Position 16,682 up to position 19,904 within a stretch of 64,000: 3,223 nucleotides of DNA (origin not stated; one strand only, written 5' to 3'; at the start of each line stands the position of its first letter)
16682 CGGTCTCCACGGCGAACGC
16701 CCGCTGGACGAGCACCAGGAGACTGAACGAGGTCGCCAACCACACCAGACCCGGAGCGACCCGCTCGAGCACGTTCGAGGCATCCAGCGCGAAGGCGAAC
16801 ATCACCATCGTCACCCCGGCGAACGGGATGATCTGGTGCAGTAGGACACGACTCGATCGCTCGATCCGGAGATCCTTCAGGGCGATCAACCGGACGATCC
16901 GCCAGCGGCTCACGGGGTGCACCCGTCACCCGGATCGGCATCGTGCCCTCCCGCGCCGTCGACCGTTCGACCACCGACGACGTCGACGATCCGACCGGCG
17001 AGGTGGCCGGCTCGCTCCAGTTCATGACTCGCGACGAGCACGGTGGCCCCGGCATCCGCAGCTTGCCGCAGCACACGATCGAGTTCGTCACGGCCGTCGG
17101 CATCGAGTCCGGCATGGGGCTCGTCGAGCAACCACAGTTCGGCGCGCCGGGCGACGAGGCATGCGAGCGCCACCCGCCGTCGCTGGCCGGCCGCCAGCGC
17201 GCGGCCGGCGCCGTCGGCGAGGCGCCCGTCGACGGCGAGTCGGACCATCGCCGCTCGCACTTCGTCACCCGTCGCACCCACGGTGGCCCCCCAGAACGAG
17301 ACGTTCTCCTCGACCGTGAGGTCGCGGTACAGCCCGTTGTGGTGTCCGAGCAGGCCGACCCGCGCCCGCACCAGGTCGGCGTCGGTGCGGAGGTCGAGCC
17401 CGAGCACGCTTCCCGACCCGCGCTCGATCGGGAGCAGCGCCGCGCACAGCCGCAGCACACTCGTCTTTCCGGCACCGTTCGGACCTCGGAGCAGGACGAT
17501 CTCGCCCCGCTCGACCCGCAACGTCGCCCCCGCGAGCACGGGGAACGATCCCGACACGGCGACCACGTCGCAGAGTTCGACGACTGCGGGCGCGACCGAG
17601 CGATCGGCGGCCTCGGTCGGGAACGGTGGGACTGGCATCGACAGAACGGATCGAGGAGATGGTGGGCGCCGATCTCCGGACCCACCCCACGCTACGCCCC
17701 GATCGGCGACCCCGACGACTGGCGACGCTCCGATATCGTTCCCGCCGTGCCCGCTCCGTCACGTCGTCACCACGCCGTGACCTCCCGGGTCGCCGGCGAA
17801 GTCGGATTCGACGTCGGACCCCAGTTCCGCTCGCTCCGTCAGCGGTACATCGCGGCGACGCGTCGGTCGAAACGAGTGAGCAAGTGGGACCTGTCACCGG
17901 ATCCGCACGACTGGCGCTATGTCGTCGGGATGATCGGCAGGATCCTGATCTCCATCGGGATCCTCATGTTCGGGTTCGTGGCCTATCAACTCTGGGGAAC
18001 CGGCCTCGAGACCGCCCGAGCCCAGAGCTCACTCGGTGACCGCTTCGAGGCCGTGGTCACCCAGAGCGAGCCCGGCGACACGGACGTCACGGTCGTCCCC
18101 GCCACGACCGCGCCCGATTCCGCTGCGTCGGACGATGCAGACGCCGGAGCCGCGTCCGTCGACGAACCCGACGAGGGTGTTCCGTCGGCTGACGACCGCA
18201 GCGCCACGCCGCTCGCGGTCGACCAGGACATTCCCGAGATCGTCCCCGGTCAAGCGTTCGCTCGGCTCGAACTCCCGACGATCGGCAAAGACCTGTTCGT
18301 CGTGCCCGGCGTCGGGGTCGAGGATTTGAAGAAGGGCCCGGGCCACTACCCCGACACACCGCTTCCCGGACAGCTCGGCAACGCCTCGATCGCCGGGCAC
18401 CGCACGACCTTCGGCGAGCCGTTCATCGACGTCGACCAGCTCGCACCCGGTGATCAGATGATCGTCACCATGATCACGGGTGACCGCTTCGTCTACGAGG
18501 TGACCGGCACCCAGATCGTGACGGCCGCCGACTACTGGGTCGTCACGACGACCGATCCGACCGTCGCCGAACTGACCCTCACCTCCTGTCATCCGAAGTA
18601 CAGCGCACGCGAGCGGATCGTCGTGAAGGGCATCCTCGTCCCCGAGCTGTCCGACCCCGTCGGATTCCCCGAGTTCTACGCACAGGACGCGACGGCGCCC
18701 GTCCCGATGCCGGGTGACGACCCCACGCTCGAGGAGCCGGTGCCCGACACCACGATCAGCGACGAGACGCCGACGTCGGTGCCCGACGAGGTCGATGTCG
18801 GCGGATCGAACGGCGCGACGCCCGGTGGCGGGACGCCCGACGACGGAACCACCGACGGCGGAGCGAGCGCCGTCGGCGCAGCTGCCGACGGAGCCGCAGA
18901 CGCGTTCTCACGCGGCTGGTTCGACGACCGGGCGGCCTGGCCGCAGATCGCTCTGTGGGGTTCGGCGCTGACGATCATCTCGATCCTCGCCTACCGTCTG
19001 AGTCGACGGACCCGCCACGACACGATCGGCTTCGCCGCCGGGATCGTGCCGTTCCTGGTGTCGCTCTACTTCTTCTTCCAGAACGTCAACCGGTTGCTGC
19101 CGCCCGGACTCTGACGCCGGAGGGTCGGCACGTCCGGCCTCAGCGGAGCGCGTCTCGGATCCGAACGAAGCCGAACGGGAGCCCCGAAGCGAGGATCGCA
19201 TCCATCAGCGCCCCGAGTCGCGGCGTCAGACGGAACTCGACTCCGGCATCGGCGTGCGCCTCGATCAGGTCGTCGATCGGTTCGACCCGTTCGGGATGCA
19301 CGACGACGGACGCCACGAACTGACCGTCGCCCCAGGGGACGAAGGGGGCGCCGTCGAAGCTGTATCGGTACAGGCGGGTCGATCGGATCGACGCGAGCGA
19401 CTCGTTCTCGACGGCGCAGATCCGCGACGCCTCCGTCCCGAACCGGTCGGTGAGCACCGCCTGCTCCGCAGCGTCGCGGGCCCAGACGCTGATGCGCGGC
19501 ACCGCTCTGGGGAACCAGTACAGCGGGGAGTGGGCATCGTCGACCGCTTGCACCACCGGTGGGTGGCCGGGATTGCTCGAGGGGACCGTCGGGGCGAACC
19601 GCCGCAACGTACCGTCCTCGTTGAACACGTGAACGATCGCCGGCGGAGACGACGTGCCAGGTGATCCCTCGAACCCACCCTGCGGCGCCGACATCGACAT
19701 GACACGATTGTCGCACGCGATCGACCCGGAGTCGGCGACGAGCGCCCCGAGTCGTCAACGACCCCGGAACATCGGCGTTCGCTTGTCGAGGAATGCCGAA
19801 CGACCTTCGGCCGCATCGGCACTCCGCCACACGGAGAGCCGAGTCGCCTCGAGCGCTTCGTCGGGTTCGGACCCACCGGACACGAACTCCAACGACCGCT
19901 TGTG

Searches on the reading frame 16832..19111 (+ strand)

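Call 9: search_protein_families(library=pfam, proteins=[window:16832-19111:+], max_evalue=0.00001)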
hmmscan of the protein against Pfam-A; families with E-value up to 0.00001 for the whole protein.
window:16832-19111:+ (760 aa): 1 family
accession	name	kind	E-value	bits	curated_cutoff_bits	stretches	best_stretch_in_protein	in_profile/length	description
PF04203.18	Sortase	-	7.4e-27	94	26.6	1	479-601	1-123/125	Sortase domain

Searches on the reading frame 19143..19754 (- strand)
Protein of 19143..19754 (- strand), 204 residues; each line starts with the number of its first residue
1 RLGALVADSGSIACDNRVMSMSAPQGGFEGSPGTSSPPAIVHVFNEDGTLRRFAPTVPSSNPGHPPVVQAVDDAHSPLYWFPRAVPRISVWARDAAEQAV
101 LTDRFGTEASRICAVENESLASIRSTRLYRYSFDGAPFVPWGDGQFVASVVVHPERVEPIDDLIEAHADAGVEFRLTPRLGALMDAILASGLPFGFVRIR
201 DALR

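Call 9: search_protein_families(library=pfam, proteins=[window:19143-19754:-], max_evalue=0.00001)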
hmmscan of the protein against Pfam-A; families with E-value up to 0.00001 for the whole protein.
window:19143-19754:- (204 aa): 1 family
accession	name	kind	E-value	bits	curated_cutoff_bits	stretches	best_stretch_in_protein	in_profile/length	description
PF21820.2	DUF6886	-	7.7e-41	139.9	27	1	44-202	3-164/164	Family of unknown function (DUF6886)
